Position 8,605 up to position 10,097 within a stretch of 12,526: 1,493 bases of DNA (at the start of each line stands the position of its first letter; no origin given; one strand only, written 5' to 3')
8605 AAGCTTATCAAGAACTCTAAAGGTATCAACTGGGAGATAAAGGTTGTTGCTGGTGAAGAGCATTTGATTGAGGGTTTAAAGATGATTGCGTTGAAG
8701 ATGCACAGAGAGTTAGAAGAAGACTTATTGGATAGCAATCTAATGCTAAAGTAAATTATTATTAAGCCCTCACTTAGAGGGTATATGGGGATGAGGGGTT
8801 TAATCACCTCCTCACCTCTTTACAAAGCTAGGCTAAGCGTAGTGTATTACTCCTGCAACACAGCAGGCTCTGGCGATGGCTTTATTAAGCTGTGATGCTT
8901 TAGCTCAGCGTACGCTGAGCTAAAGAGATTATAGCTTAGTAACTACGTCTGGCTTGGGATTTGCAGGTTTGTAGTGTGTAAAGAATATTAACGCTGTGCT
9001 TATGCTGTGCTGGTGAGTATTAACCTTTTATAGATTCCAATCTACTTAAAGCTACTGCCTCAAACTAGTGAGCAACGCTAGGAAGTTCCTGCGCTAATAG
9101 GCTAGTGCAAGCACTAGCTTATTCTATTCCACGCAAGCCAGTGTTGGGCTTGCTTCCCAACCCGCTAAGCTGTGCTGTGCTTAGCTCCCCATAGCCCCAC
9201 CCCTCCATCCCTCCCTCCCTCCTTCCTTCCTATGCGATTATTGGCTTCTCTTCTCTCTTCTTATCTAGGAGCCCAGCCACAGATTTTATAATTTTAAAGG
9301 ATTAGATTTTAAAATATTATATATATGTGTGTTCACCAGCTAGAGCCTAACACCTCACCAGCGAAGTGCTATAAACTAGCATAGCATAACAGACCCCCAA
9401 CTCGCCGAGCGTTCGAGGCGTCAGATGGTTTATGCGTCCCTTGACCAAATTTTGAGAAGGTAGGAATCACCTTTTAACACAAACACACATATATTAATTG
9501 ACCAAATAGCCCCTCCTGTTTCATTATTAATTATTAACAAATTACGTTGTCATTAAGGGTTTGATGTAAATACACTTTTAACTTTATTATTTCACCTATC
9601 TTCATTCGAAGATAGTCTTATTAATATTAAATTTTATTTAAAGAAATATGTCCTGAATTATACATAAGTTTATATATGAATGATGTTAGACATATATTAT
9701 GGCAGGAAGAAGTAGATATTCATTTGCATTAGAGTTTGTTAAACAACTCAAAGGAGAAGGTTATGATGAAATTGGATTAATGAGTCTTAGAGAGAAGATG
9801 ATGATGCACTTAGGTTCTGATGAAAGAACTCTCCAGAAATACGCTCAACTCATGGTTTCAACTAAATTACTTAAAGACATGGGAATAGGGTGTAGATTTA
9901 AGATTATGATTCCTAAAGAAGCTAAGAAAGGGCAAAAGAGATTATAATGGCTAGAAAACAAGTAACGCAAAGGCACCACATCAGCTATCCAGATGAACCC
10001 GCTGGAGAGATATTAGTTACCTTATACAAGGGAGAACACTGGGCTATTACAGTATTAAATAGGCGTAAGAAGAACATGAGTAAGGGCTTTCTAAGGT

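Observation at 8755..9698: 944-nt GC-enriched, hairpin-dense noncoding island in an otherwise gene-saturated 12.4-kb genome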

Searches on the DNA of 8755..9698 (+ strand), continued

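Call 107: search_with_rna_model(model_id=R2, sources=[window, L001, L002, L004, L005, L006, L007, L008, L009, L010, L011, L012, L013, L014, L015, L016, L017, L018, L019, L020, L022, L023, L025, L026, L027, L028, L029, L030, L032, L033, L034, L035, L037, L038, L039, L040, L041, L042, L043, L044, L045, L046, L047, L048, L049, L050, L051, L052, L053, L054, L055, L056, L057, L058, L059, L060, L061, L062, L063, L064, L065, L066, L067, L068, L069, L070, L071, L072, L073, L074, L075, L076, L077, L078, L079, L080, L081, L082, L083, L084, L085, L086, L087, L088, L089, L090, L091, L092, L093, L115, L116, L122, L126, L129, L130], max_evalue=1)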
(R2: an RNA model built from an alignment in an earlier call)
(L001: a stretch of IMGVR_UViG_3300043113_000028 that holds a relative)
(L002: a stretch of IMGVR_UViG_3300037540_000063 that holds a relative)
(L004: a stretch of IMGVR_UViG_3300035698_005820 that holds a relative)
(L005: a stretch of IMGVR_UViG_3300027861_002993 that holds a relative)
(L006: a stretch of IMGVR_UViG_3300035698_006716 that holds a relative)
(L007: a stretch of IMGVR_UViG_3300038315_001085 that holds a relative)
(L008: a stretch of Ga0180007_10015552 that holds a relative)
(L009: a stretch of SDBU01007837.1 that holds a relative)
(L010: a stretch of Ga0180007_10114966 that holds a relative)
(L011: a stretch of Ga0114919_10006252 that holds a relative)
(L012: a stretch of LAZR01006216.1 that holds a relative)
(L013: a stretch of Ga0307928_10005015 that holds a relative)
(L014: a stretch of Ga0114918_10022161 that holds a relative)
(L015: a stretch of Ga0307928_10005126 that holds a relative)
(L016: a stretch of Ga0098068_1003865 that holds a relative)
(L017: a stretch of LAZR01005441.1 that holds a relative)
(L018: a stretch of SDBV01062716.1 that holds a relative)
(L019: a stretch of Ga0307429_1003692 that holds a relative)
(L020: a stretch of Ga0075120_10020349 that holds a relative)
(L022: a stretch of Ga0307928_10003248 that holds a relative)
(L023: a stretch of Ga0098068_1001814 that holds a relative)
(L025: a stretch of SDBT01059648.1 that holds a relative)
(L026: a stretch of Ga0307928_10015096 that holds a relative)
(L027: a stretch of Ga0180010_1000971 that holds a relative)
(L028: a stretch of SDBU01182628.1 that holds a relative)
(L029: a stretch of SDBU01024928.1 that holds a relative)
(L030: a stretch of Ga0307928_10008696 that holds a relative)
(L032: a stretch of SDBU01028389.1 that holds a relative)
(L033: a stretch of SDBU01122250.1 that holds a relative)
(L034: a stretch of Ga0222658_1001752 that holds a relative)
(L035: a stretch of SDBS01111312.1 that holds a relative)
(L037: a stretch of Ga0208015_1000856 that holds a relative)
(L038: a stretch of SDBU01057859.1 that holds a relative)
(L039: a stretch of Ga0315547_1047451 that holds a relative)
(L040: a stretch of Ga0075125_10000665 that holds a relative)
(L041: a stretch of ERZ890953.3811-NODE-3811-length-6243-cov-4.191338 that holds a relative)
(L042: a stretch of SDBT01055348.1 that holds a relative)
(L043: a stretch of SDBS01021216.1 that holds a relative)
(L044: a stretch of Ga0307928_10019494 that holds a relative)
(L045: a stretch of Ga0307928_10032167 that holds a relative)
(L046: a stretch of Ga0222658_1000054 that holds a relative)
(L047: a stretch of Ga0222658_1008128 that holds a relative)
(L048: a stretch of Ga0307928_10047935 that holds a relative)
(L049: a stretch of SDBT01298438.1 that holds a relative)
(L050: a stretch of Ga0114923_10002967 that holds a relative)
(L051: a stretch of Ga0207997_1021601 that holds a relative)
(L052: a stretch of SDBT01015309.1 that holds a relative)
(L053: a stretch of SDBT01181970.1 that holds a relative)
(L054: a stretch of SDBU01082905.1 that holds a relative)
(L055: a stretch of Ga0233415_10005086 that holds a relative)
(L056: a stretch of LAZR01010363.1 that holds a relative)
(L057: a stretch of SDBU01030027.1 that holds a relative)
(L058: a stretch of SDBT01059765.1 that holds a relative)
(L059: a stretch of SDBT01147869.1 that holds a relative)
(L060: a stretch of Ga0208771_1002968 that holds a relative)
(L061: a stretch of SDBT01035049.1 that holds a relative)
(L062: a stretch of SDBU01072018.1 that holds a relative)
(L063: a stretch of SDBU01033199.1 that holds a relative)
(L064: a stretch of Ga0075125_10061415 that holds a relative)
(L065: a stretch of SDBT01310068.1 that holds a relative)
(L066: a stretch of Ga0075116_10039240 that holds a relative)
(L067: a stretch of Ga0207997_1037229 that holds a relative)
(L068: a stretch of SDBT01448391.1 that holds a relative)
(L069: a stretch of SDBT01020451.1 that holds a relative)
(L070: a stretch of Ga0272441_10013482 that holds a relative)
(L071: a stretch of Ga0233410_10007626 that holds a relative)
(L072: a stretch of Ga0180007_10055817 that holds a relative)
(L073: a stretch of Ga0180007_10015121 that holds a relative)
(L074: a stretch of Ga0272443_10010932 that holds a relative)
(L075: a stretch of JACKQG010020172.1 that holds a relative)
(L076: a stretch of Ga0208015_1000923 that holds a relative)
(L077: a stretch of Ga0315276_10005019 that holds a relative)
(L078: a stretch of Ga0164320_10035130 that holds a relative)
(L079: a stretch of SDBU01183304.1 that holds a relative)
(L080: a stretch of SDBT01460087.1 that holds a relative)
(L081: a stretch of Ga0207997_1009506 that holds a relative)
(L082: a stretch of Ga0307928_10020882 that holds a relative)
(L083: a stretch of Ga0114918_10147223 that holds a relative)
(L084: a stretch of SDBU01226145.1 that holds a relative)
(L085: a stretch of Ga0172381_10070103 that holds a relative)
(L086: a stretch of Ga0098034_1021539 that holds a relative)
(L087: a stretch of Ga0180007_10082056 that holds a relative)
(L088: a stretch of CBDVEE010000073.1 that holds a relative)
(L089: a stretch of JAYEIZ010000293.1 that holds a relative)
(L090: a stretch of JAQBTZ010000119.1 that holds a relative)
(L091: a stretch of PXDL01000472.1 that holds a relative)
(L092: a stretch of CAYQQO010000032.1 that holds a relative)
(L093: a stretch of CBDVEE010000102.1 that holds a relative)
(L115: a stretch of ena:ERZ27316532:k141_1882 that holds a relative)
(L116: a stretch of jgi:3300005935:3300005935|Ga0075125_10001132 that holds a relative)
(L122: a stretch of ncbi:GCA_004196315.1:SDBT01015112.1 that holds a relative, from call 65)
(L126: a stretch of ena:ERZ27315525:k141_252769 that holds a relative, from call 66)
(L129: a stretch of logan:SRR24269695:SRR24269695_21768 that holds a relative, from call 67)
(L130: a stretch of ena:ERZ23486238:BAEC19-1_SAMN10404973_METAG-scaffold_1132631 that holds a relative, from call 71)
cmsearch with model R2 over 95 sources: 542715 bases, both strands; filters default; matches with E-value up to 1: 6.
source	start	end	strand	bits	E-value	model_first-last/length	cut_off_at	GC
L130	207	300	-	102.9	2.6e-21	1-93/93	no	0.47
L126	953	1044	-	99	2.1e-20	1-93/93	no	0.49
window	9379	9478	+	98.5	2.8e-20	1-93/93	no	0.49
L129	46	147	-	83.8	8.4e-17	1-93/93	no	0.5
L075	2631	2721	-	76.8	3.7e-15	1-93/93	no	0.44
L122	3889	3981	-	69.7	1.8e-13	1-93/93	no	0.51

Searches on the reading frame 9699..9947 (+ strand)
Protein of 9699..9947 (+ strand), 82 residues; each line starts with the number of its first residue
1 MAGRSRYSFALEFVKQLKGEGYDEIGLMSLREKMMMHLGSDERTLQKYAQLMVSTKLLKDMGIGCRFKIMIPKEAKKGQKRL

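Call 47: find_encoding_contigs(protein=window:9699-9947:+, flank=3000, max_places=10)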
Protein window:9699-9947:+ (82 aa): 22 contigs read that carry it; 10 places shown.
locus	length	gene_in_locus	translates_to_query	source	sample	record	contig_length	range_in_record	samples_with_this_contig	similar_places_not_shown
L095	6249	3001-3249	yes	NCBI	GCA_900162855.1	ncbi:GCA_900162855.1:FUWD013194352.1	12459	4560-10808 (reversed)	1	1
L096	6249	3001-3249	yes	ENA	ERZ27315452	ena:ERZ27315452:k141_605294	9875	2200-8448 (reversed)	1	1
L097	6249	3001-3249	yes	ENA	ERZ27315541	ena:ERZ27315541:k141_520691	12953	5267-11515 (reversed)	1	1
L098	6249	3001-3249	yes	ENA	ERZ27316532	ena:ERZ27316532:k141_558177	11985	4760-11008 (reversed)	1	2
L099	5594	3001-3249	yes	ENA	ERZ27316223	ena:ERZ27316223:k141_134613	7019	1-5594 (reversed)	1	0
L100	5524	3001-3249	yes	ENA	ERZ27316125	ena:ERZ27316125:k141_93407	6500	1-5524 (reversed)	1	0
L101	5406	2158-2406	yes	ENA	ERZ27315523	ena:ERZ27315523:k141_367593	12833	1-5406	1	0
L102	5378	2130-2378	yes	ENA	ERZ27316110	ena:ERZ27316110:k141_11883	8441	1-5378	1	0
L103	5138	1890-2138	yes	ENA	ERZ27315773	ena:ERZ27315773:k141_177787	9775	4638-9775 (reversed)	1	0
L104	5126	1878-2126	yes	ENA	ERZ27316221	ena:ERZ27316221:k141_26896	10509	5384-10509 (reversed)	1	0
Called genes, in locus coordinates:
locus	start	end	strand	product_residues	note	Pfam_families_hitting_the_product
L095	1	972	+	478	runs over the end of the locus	-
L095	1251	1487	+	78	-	-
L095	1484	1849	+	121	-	-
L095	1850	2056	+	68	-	-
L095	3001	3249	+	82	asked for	-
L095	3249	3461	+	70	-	-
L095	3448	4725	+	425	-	PF03237:Terminase_6N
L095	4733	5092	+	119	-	-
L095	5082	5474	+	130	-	-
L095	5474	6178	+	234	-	-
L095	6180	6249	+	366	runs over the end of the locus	PF04860:Phage_portal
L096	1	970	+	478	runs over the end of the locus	-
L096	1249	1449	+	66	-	-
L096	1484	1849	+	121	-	-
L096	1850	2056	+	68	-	-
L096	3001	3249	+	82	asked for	-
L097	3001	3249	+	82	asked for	-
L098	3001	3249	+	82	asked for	-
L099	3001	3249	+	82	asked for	-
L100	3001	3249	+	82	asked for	-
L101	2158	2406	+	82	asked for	-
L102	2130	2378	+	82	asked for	-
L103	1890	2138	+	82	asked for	-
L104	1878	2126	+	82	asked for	-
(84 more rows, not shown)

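Call 61: search_protein_families(library=pfam, proteins=[window:9699-9947:+], max_evalue=1)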
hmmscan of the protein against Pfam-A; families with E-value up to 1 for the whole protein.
window:9699-9947:+ (82 aa): 0 families

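Call 62: search_protein_families(library=phrogs, proteins=[window:9699-9947:+, L095:5474-6178:+], max_evalue=0.1)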
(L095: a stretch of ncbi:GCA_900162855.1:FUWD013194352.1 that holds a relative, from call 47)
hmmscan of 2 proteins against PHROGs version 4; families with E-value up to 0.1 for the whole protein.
window:9699-9947:+ (82 aa): 1 family
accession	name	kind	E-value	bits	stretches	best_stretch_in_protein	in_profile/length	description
phrog_16404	-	unknown function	0.026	15.9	1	5-50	47-92/110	-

L095:5474-6178:+ (234 aa): 1 family
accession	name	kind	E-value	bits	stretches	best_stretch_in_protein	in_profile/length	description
phrog_30777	-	unknown function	0.029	15.7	1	71-124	35-88/119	-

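Call 64: find_homologous_proteins(query=window:9699-9944:+, max_evalue=0.001)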
Query window:9699-9944:+ (82 aa): 5 proteins with E <= 0.001 among 5 candidates.
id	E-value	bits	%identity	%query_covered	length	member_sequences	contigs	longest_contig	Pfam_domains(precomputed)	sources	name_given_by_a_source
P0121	1.9e-45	169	100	100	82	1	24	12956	-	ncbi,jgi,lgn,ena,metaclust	metaclust:\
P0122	9.3e-32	126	75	98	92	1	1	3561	-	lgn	-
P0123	1.5e-27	113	77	84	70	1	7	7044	-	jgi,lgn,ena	-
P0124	1.0e-25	107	71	85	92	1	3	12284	-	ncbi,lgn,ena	-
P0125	5.6e-25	104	66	90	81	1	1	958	-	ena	-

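Call 65: find_encoding_contigs(protein=P0124, flank=4000, max_places=3)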
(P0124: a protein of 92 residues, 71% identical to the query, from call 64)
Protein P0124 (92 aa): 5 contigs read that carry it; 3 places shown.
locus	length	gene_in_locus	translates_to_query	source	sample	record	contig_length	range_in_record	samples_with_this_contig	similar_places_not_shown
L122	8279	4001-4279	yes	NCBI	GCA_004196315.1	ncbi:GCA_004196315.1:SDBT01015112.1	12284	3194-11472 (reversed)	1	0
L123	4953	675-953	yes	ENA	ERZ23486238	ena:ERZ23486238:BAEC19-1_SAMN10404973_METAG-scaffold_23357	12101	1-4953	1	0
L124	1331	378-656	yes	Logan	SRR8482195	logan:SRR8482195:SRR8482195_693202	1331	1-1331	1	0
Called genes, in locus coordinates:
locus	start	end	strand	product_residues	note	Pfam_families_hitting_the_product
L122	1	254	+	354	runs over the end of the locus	?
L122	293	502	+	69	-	-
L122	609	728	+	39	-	-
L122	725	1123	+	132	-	-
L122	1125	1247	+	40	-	-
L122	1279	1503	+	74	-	-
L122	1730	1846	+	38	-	-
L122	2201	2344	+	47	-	-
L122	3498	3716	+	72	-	-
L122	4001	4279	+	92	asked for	-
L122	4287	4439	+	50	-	-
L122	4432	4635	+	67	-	-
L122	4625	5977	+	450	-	-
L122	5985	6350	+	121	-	-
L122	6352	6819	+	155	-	-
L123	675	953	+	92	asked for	-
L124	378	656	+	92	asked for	-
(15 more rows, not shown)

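Call 66: find_encoding_contigs(protein=P0123, flank=4000, max_places=4)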
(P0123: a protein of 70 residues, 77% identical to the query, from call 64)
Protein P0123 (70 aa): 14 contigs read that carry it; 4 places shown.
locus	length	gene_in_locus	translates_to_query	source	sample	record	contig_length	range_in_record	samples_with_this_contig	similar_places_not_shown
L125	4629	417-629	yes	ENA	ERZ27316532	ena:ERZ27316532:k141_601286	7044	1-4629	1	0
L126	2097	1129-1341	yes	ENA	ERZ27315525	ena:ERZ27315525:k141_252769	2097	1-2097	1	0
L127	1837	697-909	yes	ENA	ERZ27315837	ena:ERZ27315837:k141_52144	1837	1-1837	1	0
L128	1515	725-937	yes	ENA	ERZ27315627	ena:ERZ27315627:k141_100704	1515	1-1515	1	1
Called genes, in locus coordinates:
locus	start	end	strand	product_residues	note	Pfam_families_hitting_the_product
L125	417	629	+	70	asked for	-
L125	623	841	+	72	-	-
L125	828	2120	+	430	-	PF03237:Terminase_6N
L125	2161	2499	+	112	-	-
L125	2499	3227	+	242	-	PF01095:Pectinesterase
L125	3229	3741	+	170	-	-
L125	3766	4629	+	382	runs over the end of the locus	-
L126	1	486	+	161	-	?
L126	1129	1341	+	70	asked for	-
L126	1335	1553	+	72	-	-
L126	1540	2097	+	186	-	?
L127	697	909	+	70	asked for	-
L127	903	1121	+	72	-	-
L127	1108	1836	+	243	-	?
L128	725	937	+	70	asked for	-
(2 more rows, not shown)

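Call 67: find_encoding_contigs(protein=P0122, flank=4000, max_places=2)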
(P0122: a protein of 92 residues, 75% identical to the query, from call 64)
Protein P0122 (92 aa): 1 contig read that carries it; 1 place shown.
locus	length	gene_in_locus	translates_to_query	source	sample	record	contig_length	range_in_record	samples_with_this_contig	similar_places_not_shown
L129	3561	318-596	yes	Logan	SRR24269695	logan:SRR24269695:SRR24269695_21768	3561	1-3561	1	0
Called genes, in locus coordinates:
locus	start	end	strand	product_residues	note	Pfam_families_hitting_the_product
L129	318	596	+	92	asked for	-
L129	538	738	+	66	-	-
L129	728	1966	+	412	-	PF03237:Terminase_6N, PF05127:NAT10_TcmA_helicase (weak)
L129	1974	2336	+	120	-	-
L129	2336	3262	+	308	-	PF05048:NosD (weak), PF13229:Beta_helix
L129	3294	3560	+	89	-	?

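Call 71: find_encoding_contigs(protein=P0125, flank=4000, max_places=2)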
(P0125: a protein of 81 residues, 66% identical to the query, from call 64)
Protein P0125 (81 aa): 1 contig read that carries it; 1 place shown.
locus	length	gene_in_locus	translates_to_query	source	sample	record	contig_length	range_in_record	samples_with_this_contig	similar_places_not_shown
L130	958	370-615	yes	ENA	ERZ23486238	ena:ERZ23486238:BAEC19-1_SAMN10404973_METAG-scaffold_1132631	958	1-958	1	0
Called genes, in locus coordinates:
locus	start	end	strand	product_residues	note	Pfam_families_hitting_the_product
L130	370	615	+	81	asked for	-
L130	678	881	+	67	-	-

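Call 114: search_solved_structures(query=A9, max_evalue=10)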
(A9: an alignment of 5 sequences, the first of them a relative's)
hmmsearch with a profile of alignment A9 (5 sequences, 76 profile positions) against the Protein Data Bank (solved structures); distinct sequences matched with E-value up to 10: 0.

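Call 115: predict_structure(alignment_id=A9)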
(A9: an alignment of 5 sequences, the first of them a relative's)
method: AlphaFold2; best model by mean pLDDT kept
length: 82 residues; sequences in the alignment: 5
mean_pLDDT: 71.2   pTM: 0.51
mean pLDDT of the five models: 71.2, 70.0, 67.5, 56.8, 46.1
residues with pLDDT >= 90: 0; 70-90: 60; 50-70: 6; < 50: 16
segments of 3 or more residues with pLDDT < 50: 69-82
pLDDT, mean of each block of 10 residues (from residue 1): 64 84 79 78 79 79 65 46 44
secondary structure, 60 per line:
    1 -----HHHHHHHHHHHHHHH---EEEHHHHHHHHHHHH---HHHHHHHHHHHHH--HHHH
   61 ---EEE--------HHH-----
elements in order: H6-20 E24-26 H27-38 H42-54 H57-60 E64-66

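Call 117: fold_search(model_id=the predicted structure, library=pdb)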
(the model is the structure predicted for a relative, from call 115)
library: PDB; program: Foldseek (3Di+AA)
matches with E <= 10: 46; with E <= 0.001: 0
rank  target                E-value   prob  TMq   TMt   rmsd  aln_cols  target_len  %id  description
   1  1d3y_A                1.1e+00  0.33  0.42  0.16   3.7        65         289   18  STRUCTURE OF THE DNA TOPOISOMERASE VI A SUBUNIT (released 1999-11-05)
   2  1d3y_B                1.3e+00  0.30  0.42  0.16   3.7        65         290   18  STRUCTURE OF THE DNA TOPOISOMERASE VI A SUBUNIT (released 1999-11-05)
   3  2rhm_A                2.0e+00  0.12  0.33  0.17  11.2        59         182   15  Crystal structure of a putative kinase (caur_3907) from chloroflexus aurantiacus j-10-fl at 1.70 A resolution (released 2007-11-20)
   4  8r7y_B                2.3e+00  0.25  0.43  0.14   8.1        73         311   12  Deoxyribonucleoside regulator DeoR in complex with the DNA operator (released 2024-06-19)
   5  8r7y_A                2.6e+00  0.28  0.40  0.13   3.5        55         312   11  Deoxyribonucleoside regulator DeoR in complex with the DNA operator (released 2024-06-19)
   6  1f20                  3.1e+00  0.10  0.33  0.09   8.1        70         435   16  CRYSTAL STRUCTURE OF RAT NEURONAL NITRIC-OXIDE SYNTHASE FAD/NADP+ DOMAIN AT 1.9A RESOLUTION. (released 2001-10-10)
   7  2iie_A                3.3e+00  0.33  0.44  0.20   2.5        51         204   12  single chain Integration Host Factor protein (scIHF2) in complex with DNA (released 2007-02-20)
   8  6kta_A                3.3e+00  0.25  0.43  0.28   4.0        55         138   13  Crystal structure of B. halodurans MntR in apo form (released 2019-12-04)
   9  9lyv_A                3.5e+00  0.12  0.34  0.43   4.9        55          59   20  structure of prrx bound to DNA (released 2026-01-14)
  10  4eqq_B                3.8e+00  0.12  0.38  0.34   8.8        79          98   16  Structure of Ltp, a superinfection exclusion protein from the Streptococcus thermophilus temperate phage TP-J34 (released 2013-06-05)
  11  4eqq_A                4.0e+00  0.18  0.38  0.32   3.4        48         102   12  Structure of Ltp, a superinfection exclusion protein from the Streptococcus thermophilus temperate phage TP-J34 (released 2013-06-05)
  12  2rhm_C                4.0e+00  0.08  0.33  0.17  11.2        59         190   15  Crystal structure of a putative kinase (caur_3907) from chloroflexus aurantiacus j-10-fl at 1.70 A resolution (released 2007-11-20)
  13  1q1v_MODEL_1_A        4.3e+00  0.12  0.37  0.41   4.8        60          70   12  Structure of the Oncoprotein DEK: a putative DNA-binding Domain Related to the Winged Helix Motif (released 2004-08-10)
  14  3c57_B                4.9e+00  0.07  0.30  0.41   8.5        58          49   17  Crystal Structure of the Mycobacterium tuberculosis Hypoxic Response Regulator DosR C-terminal Domain Crystal Form II (released 2008-04-22)
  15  2iif_A                5.2e+00  0.18  0.49  0.23   3.7        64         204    9  single chain Integration Host Factor mutant protein (scIHF2-K45aE) in complex with DNA (released 2007-02-20)
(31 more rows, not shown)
